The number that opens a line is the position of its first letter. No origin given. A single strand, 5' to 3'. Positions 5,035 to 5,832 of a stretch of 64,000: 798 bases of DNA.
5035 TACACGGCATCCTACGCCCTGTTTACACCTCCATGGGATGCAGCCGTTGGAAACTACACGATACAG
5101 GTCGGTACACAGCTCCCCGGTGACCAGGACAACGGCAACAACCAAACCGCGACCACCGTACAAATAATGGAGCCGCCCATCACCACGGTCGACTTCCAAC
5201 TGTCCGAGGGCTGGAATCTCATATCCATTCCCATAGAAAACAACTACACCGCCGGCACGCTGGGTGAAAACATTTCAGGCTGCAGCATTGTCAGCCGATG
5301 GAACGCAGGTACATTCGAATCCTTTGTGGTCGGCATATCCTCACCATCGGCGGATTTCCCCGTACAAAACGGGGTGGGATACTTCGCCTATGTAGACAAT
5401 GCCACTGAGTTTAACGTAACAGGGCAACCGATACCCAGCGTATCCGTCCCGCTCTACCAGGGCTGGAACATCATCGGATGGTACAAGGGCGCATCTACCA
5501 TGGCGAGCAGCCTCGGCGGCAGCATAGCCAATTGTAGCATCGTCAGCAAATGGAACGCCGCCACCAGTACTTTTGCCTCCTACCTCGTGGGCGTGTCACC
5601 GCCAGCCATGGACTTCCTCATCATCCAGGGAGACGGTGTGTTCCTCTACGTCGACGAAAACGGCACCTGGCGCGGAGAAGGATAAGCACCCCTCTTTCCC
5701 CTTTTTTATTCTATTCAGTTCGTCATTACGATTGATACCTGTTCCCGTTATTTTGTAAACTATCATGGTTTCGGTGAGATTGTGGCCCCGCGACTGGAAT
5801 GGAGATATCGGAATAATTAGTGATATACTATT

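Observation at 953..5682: Shared tandem ~75-aa C-terminal domain pair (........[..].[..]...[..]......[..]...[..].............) on two adjacent giant secreted proteins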

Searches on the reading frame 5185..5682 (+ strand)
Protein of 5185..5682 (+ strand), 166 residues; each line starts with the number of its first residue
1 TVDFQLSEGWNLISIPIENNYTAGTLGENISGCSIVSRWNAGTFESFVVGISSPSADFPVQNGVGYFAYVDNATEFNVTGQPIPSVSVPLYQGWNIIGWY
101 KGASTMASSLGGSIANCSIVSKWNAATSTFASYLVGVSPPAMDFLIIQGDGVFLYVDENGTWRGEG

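Call 3: search_protein_families(library=pfam, proteins=[window:5197-5682:+], max_evalue=1)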
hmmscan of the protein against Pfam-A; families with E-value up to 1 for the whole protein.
window:5197-5682:+ (162 aa): 1 family
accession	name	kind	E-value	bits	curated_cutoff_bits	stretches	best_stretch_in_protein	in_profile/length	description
PF01988.24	VIT1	-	0.1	12.8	28.1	1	114-145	130-161/214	VIT family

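Call 4: search_protein_families(library=ncbifam, proteins=[window:5197-5682:+], max_evalue=1)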
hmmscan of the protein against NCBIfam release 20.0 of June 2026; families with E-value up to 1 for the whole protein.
window:5197-5682:+ (162 aa): 0 families

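Call 8: find_homologous_proteins(query=window:5185-5682:+, max_evalue=0.001)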
Query window:5185-5682:+ (166 aa): 6 proteins with E <= 0.001 among 26 candidates.
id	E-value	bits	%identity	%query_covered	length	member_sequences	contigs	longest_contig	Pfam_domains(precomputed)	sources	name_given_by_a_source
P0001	7.3e-57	210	60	98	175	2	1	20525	-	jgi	jgi:hypothetical protein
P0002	4.2e-54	201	55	97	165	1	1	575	-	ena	-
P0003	7.4e-42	161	50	98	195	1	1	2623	-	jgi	-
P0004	7.7e-40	155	48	96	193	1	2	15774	-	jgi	-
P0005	1.0e-39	154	48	96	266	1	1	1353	-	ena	-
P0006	8.8e-20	89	40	95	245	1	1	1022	PF00801.27,PF18911.7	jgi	-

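Call 22: find_related_loci(query=A2, collection=genome_contigs, flank=10000)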
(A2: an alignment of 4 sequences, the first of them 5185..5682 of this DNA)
Query A2 (166 aa) in genome_contigs; peptide patterns used: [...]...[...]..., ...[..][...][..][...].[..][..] (x = any residue, [..] = any of these).
158 stretches matched a pattern; 65 encode a relative of the query (tblastn E <= 1e-3); 64 distinct loci.
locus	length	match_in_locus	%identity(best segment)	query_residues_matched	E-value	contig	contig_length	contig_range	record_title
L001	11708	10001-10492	60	4-166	3e-61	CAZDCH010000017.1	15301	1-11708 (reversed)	MAG TPA_asm: uncultured Thermoplasmatales archaeon isolate binchicken_co6_521 genome assembly, contig: NODE_4191_length_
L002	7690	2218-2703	50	1-166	5e-45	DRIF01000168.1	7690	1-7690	MAG TPA_asm: Thermoplasmatales archaeon isolate HyVt-387 HyVt-387_k295_58938, whole genome shotgun sequence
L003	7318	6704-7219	42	2-166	2e-43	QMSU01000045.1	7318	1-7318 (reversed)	MAG: Thermoplasmata archaeon isolate B78_G9 B78_Guay9_scaffold_15886, whole genome shotgun sequence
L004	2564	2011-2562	43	4-160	2e-42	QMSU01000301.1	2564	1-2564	MAG: Thermoplasmata archaeon isolate B78_G9 B78_Guay9_scaffold_108082, whole genome shotgun sequence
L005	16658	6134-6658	44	1-166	2e-41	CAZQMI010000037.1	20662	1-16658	MAG TPA_asm: uncultured Thermoplasmatales archaeon isolate SRP332253_co2_224 genome assembly, contig: NODE_2389_length_2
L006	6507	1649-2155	41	2-164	8e-40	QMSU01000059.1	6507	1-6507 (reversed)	MAG: Thermoplasmata archaeon isolate B78_G9 B78_Guay9_scaffold_19964, whole genome shotgun sequence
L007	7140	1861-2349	42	3-166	5e-39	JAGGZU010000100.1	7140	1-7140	MAG: Thermoplasmata archaeon isolate AUK212 PB_MBMC_166_c_000000000030, whole genome shotgun sequence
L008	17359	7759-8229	46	4-165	7e-43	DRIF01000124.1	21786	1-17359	MAG TPA_asm: Thermoplasmatales archaeon isolate HyVt-387 HyVt-387_k295_228004, whole genome shotgun sequence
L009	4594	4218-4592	49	4-156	4e-31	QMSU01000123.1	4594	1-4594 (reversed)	MAG: Thermoplasmata archaeon isolate B78_G9 B78_Guay9_scaffold_38048, whole genome shotgun sequence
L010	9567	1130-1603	44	5-166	8e-35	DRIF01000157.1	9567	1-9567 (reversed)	MAG TPA_asm: Thermoplasmatales archaeon isolate HyVt-387 HyVt-387_k295_49051, whole genome shotgun sequence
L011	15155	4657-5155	44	1-166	6e-29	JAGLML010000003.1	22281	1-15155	MAG: Thermoplasmatales archaeon isolate RS_5_57 ROV157_5.bin.57.fa_3, whole genome shotgun sequence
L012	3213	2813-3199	44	5-166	8e-29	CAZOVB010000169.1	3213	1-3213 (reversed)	MAG TPA_asm: uncultured Planctomycetaceae bacterium isolate SRP332253_co1_228 genome assembly, contig: NODE_45221_length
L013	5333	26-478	41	1-166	4e-26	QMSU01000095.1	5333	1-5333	MAG: Thermoplasmata archaeon isolate B78_G9 B78_Guay9_scaffold_28993, whole genome shotgun sequence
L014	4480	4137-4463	48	6-156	3e-24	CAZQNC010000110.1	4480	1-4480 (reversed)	MAG TPA_asm: uncultured Thermoplasmatales archaeon isolate SRP141376_co2_261 genome assembly, contig: NODE_30796_length_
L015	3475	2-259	43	83-166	2e-19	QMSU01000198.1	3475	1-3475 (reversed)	MAG: Thermoplasmata archaeon isolate B78_G9 B78_Guay9_scaffold_63088, whole genome shotgun sequence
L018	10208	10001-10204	43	2-70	2e-12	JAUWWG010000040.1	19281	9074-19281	MAG: Thermoplasmatota archaeon isolate CSMAG_2652 CSMAG_2652_k127_1943338_length_19281_cov_14.0006, whole genome shotgun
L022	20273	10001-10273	36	1-103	2e-9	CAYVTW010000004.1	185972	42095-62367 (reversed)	MAG TPA_asm: uncultured Ignavibacterium sp. isolate binchicken_co40_69 genome assembly, contig: NODE_88_length_185972_co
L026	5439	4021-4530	28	1-159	2e-8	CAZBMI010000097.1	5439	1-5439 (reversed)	MAG TPA_asm: uncultured Planctomycetia bacterium isolate binchicken_co77_39 genome assembly, contig: NODE_15616_length_5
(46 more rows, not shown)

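Call 29: search_protein_families(library=pfam, proteins=[L022:7211-11086:+], max_evalue=0.1)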
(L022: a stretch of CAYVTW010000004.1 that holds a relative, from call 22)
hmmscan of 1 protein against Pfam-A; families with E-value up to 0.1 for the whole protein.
L022:7211-11086:+ (1292 aa): 9 families
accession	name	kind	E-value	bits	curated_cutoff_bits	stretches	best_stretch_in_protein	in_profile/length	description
PF00082.27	Peptidase_S8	-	6.3e-47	160.7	21.8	1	188-461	9-288/288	Subtilase family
PF18962.6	Por_Secre_tail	-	1.1e-11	45.2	27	1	1214-1289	2-74/75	Secretion system C-terminal sorting domain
PF00041.27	fn3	-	2.1e-06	28.3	25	1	482-570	2-70/84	Fibronectin type III domain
PF16656.11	Pur_ac_phosph_N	-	2.1e-05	25.4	30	1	485-575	5-88/93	Purple acid Phosphatase, N-terminal domain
PF13585.12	CHU_C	-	0.0015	19.1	27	1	1230-1279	25-72/86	CHU_C Type IX secretion signal domain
PF13860.13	FlgD_ig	-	0.0038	17.6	27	1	1228-1279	18-75/79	FlgD Ig-like domain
PF19190.6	BACON_2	-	0.041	14.2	25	0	862-916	38-91/94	Viral BACON domain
PF16669.11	TTC5_OB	-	0.062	13.4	30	0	1178-1235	58-102/115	Tetratricopeptide repeat protein 5 OB fold domain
PF22544.2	HYDIN_VesB_CFA65-like_Ig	-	0.064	13.9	25.5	0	865-917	46-96/100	HYDIN/CFA65/VesB-like, Ig-like domain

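Call 32: predict_structure(alignment_id=A3)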
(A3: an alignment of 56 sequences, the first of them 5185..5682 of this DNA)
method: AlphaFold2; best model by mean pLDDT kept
length: 166 residues; sequences in the alignment: 56
mean_pLDDT: 97.7   pTM: 0.90
mean pLDDT of the five models: 97.7, 97.6, 97.6, 97.5, 97.4
residues with pLDDT >= 90: 163; 70-90: 3; 50-70: 0; < 50: 0
segments of 3 or more residues with pLDDT < 50: none
pLDDT, mean of each block of 10 residues (from residue 1): 98 98 98 98 96 98 98 98 97 98 98 98 97 98 98 98 95
secondary structure, 60 per line:
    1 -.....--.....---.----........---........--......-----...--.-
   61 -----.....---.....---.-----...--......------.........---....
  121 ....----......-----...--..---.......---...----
elements in order: E2-6 E9-13 H23-29 E33-40 E43-48 E66-70 E74-78 E88-90 E93-98 H107-113 E117-124 E129-134 E150-156 E160-162

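Call 35: fold_search(model_id=the predicted structure, library=pdb)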
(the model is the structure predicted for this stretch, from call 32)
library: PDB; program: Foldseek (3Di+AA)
matches with E <= 10: 456; with E <= 0.001: 0
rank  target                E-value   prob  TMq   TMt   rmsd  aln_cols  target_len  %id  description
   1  7pln_B                3.4e-02  0.14  0.16  0.12  15.8       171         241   13  Structure of the APCbeta domain of Plasmodium vivax perforin-like protein 1 (released 2022-06-29)
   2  7zzz_A                5.2e-02  0.38  0.28  0.21  17.4       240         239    8  Bacteriophage phiCjT23 capsid (released 2022-12-14)
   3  2vvf_A                1.1e-01  0.30  0.27  0.18  17.6       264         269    9  Crystal structure of the major capsid protein P2 from Bacteriophage PM2 (released 2008-09-16)
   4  2w0c_L                1.2e-01  0.21  0.24  0.13  18.5       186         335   11  X-ray structure of the entire lipid-containing bacteriophage PM2 (released 2008-09-23)
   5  7pln_A                1.7e-01  0.08  0.15  0.12  14.9       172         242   10  Structure of the APCbeta domain of Plasmodium vivax perforin-like protein 1 (released 2022-06-29)
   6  9bvo_A                2.4e-01  0.13  0.23  0.09  15.0       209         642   10  Vitamin K-dependent gamma-carboxylase in apo state (released 2025-01-22)
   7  8oe4_D                3.0e-01  0.06  0.15  0.07  18.6       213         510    9  Cryo-EM structure of a pre-dimerized human IL-23 complete extracellular signaling complex. (released 2024-02-07)
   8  6d0p_A                3.2e-01  0.09  0.20  0.13  15.6       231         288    9  1.88 Angstrom Resolution Crystal Structure of Quercetin 2,3-dioxygenase from Acinetobacter baumannii (released 2018-04-25)
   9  7u1j_A                3.2e-01  0.09  0.21  0.12  17.6       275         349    9  Crystal structure of Pisum sativum convicilin (released 2022-03-30)
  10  6y5g_A                3.2e-01  0.05  0.14  0.09  17.4       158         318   11  Ectodomain of X-31 Haemagglutinin at pH 8 (released 2020-06-10)
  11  9dqx_K                3.2e-01  0.05  0.16  0.08  28.2       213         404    9  Structure of western equine encephalitis virus CBA87 VLP (released 2025-03-26)
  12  8id9_S                3.2e-01  0.04  0.14  0.11  17.0       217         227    9  Cryo-EM structure of the eicosapentaenoic acid bound GPR120-Gi complex (released 2023-03-15)
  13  9l20_A                3.3e-01  0.13  0.23  0.09  15.3       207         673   11  cryo-EM structure of Vitamin K-dependent gamma-carboxylase complexed with anisindione (released 2025-10-22)
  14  9l6s_A                3.5e-01  0.11  0.24  0.09  16.6       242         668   11  double-mutant (K217A & K218A) Vitamin K-dependent gamma-carboxylase in complex with coagulation factors X and vitamin  (released 2025-10-08)
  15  9l21_A                4.3e-01  0.12  0.24  0.09  15.1       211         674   10  cryo-EM structure of Vitamin K-dependent gamma-carboxylase complexed with factor IX (released 2025-10-22)
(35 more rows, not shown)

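Call 43: search_protein_families(library=pfam, proteins=[L005:6746-7252:+, L005:7295-7678:+, L005:7814-8908:+, L005:8969-10321:+, L005:10331-10894:+, L005:10900-11535:+, L018:35-517:+, L018:504-1106:+, L018:1189-2235:+, L005:1-2130:+], max_evalue=0.01)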
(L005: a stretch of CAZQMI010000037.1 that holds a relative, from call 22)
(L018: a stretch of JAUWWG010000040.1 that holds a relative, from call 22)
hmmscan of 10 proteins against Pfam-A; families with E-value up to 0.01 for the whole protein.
L005:6746-7252:+ (169 aa): 3 families
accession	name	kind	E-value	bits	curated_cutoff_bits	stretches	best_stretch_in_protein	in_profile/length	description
PF00383.29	dCMP_cyt_deam_1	-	1.9e-25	89.2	25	1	7-124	3-100/102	Cytidine and deoxycytidylate deaminase zinc-binding region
PF14437.12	MafB19-deam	-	3.3e-19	69.6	27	1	8-141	4-117/142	MafB19-like deaminase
PF14439.12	Bd3614-deam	-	0.00046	20.6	38.5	1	78-135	35-99/113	Bd3614-like deaminase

L005:7295-7678:+ (128 aa): 0 families

L005:7814-8908:+ (365 aa): 3 families
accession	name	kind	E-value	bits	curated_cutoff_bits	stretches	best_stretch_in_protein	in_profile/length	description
PF00557.29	Peptidase_M24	-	6.6e-64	215.9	23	1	146-349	2-208/208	Metallopeptidase family M24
PF01321.24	Creatinase_N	-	4.7e-14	53.5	22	1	15-137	11-127/128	Creatinase/Prolidase N-terminal domain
PF13526.11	DUF4125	-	0.0013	18.9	25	1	88-168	47-127/197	Protein of unknown function (DUF4125)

L005:8969-10321:+ (451 aa): 6 families
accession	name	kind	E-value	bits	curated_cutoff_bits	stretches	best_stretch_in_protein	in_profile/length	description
PF00464.25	SHMT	-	2.3e-81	273.9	27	1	36-406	14-398/399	Serine hydroxymethyltransferase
PF00155.27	Aminotran_1_2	-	7.8e-10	38.9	19.7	1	103-384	64-343/361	Aminotransferase class I and II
PF00266.25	Aminotran_5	-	9.1e-06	25.3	21.5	1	113-253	70-207/371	Aminotransferase class-V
PF01212.27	Beta_elim_lyase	-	6e-05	22.9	27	1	97-331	41-238/288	Beta-eliminating lyase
PF03841.19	SelA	-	0.0016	18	22.8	1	206-259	174-226/367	L-seryl-tRNA selenium transferase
PF16688.10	CNV-Replicase_N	-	0.004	17.9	27.1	1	419-447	15-43/108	Replicase polyprotein N-term from Coronavirus nsp1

L005:10331-10894:+ (188 aa): 11 families
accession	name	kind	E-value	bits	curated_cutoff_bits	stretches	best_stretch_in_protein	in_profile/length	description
PF13238.12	AAA_18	-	2.7e-25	89.7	29.4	1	5-122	1-127/128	AAA domain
PF01121.26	CoaE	-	1.6e-05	25.1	27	1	3-36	1-34/180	Dephospho-CoA kinase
PF00004.35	AAA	-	1.7e-05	25.7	21.2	1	6-75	2-62/131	ATPase family associated with various cellular activities (AAA)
PF13521.12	AAA_28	-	1.7e-05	25.5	27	1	5-30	2-28/164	AAA domain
PF13401.12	AAA_22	-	0.00038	21.2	27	1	4-53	7-38/130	AAA domain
PF01202.28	SKI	-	0.00085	19.9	22.1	0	11-157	1-156/159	Shikimate kinase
PF13207.12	AAA_17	-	0.0015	19.2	27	0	8-117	1-132/136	AAA domain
PF03668.21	RapZ-like_N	-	0.0023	18.2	25.4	1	4-158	3-153/158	RapZ-like N-terminal domain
PF07931.18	CPT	-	0.0028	18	22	0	3-28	2-27/172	Chloramphenicol phosphotransferase-like protein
PF08433.16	KTI12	-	0.0046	16.9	22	0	1-60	1-41/271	Chromatin associated protein KTI12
PF01935.23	DUF87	-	0.0058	17.2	23.2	1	5-164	26-175/220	Helicase HerA, central domain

L005:10900-11535:+ (212 aa): 1 family
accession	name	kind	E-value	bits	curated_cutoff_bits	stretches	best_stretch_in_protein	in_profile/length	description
PF01066.26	CDP-OH_P_transf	-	1.6e-10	42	22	1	25-190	3-146/152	CDP-alcohol phosphatidyltransferase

L018:35-517:+ (161 aa): 0 families

L018:504-1106:+ (201 aa): 0 families

L018:1189-2235:+ (349 aa): 0 families

L005:1-2130:+ (710 aa): 6 families
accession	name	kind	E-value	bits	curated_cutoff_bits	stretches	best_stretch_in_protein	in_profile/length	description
PF13517.12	FG-GAP_3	-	1.2e-26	93.6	26.9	5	158-216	1-61/61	FG-GAP-like repeat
PF01839.29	FG-GAP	-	7.8e-14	51.6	22.1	1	199-217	3-21/37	FG-GAP repeat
PF10342.15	Kre9_KNH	-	9.1e-06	26.8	24.6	1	348-439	1-94/94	Kre9/KNH-like N-terminal Ig-like domain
PF00801.26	PKD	-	0.00014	22.2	23.5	1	468-532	18-73/80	PKD domain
PF23743.1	Beta-prop_BBS7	-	0.00019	21.3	27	1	147-220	218-291/299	BBS7 beta-propeller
PF18911.6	PKD_4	-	0.0021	18.5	27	1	473-533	27-77/85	PKD domain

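Call 53: search_protein_families(library=pfam, proteins=[L003:38-7219:+, L004:721-2562:+, L006:2-2158:+, L009:2160-4592:+, L002:496-2703:+, L008:736-6564:+, L008:6568-8232:+, L010:254-1603:+], max_evalue=0.0001)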
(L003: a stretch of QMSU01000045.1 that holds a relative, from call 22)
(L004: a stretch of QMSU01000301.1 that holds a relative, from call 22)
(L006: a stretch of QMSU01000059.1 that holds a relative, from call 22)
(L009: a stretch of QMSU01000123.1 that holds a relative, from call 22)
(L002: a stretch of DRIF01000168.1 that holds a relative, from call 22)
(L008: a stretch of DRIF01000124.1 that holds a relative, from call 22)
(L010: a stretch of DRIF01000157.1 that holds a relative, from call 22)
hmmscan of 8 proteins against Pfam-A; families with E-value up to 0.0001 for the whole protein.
L003:38-7219:+ (2394 aa): 6 families
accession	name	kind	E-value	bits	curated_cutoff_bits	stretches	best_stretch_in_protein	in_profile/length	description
PF13620.12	CarboxypepD_reg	-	5.5e-23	81.5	32.3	2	1212-1295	3-81/82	Carboxypeptidase regulatory-like domain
PF13517.12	FG-GAP_3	-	2e-18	67.2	26.9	3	1798-1862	1-61/61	FG-GAP-like repeat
PF17957.7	Big_7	-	1e-15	58.6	24.1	2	1679-1748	1-70/70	Bacterial Ig domain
PF07705.17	CARDB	-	6.6e-15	55.6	22.7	1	1565-1668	2-101/101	CARDB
PF13715.12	CarbopepD_reg_2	-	5.3e-13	49.2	32.2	1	1212-1296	2-77/88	CarboxypepD_reg-like domain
PF20773.4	InhA-like_MAM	-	4.1e-10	39.9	26.9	1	1416-1556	38-162/191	Immune inhibitor A-like, MAM domain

L004:721-2562:+ (614 aa): 0 families

L006:2-2158:+ (719 aa): 3 families
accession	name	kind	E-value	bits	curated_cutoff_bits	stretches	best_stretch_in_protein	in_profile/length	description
PF01364.23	Peptidase_C25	-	2e-59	202.2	23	1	123-459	1-374/374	Peptidase family C25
PF08126.16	Propeptide_C25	-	7.9e-15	54.9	22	1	5-58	118-171/205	Propeptide_C25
PF03785.20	Peptidase_C25_C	-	8.3e-12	45.2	25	1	464-545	1-79/79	Peptidase family C25, C terminal ig-like domain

L009:2160-4592:+ (811 aa): 3 families
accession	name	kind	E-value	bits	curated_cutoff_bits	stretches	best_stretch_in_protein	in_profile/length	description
PF01364.23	Peptidase_C25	-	1.5e-55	189.5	23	1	259-593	2-373/374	Peptidase family C25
PF08126.16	Propeptide_C25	-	4.3e-07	29.7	22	1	67-198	43-171/205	Propeptide_C25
PF03785.20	Peptidase_C25_C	-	2.9e-06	27.5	25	1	599-678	1-74/79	Peptidase family C25, C terminal ig-like domain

L002:496-2703:+ (736 aa): 8 families
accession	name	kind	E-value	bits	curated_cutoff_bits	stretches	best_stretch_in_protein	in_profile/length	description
PF01839.29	FG-GAP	-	2.1e-19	69.4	22.1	1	143-177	6-33/37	FG-GAP repeat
PF13517.12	FG-GAP_3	-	4.1e-19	69.4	26.9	2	94-157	1-60/61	FG-GAP-like repeat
PF23727.1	Beta-prop_FAM234A_B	-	2.8e-13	49.6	26.4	0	368-432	100-170/467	FAM234A/B beta-propeller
PF13360.13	PQQ_2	-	3.2e-09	37.2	27.6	1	168-384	6-195/233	Outer membrane protein assembly factor BamB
PF00801.26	PKD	-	4e-06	27.2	23.5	1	494-558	13-71/80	PKD domain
PF13570.13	Beta-prop_ACSF4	-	4.1e-06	26.9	133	0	311-468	61-201/329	Beta-alanine-activating enzyme, beta-propeller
PF25292.1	Beta-prop_CGLA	-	5.8e-06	26.4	26.8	0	232-329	17-105/316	Lambda-carrageenase beta-propeller domain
PF18911.6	PKD_4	-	7.3e-05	23.2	27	0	476-559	1-75/85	PKD domain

L008:736-6564:+ (1943 aa): 1 family
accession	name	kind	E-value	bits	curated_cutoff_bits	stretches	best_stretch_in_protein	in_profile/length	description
PF01650.23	Peptidase_C13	-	1.5e-05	25.1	22.8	0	792-878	146-229/258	Peptidase C13 family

L008:6568-8232:+ (555 aa): 3 families
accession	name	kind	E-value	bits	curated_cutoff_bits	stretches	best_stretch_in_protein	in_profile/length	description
PF14339.12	DUF4394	-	1e-09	38.6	29.6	0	188-232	35-78/230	Domain of unknown function (DUF4394)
PF00801.26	PKD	-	1e-08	35.5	23.5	1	307-382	7-73/80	PKD domain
PF18911.6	PKD_4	-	9.1e-07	29.3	27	1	303-386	4-79/85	PKD domain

L010:254-1603:+ (450 aa): 2 families
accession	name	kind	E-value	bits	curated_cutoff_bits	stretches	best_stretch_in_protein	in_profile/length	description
PF15418.12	DUF4625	-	1.4e-06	29.1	27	0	96-163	11-87/131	Domain of unknown function (DUF4625)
PF18957.6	RibLong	-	5.7e-05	24.3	27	0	118-148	56-88/93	Long Rib domain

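Call 63: fold_search(model_id=the predicted structure, library=viral)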
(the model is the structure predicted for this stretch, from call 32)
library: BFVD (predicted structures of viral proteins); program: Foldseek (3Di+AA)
matches with E <= 10: 397; with E <= 0.001: 0
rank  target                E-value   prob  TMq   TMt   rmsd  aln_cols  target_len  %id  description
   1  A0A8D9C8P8            2.5e-03  1.00  0.60  0.20   5.1       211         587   11  Putative hemin binding protein [uncultured marine phage]
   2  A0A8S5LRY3            9.1e-02  0.08  0.16  0.08  17.7       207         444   11  Uncharacterized protein [Siphoviridae sp. ctzMZ8]
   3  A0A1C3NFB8            2.6e-01  0.11  0.21  0.13  14.9       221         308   12  (no name in the UniProt tables at hand)
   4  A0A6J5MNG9            2.9e-01  0.07  0.20  0.11  18.9       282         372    9  Uncharacterized protein [uncultured Caudovirales phage]
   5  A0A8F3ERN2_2          3.2e-01  0.04  0.14  0.04  18.4       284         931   10  Putative polyprotein 2 [Green Sichuan pepper nepovirus]
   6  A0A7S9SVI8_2          3.4e-01  0.03  0.13  0.04  23.3       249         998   10  (no name in the UniProt tables at hand)
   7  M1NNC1                3.6e-01  0.08  0.18  0.11  18.1       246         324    9  Apple domain-containing protein [Moumouvirus goulette]
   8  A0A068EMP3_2          3.6e-01  0.04  0.16  0.04  23.2       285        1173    9  Putative tail protein [Bacillus phage CP-51]
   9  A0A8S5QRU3            4.0e-01  0.05  0.17  0.04  16.5       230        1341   10  Tail protein [Myoviridae sp. ctgXL3]
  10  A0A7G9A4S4            4.2e-01  0.07  0.16  0.18  12.9       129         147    9  Uncharacterized protein [Bacteriophage sp.]
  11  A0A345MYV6            4.5e-01  0.06  0.17  0.14  22.7       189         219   10  (no name in the UniProt tables at hand)
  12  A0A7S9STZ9            4.7e-01  0.33  0.23  0.23   5.1        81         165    9  Uncharacterized protein [Virus NIOZ-UU157]
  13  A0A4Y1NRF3            4.7e-01  0.04  0.17  0.07  19.4       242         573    9  Tail spike protein [Erwinia phage vB_EhrS_59]
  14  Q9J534                4.7e-01  0.02  0.12  0.10  18.3       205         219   10  ORF FPV199 V-type Ig domain [Fowlpox virus (strain NVSL)]
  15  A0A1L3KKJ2            4.7e-01  0.02  0.12  0.07  24.7       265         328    9  (no name in the UniProt tables at hand)
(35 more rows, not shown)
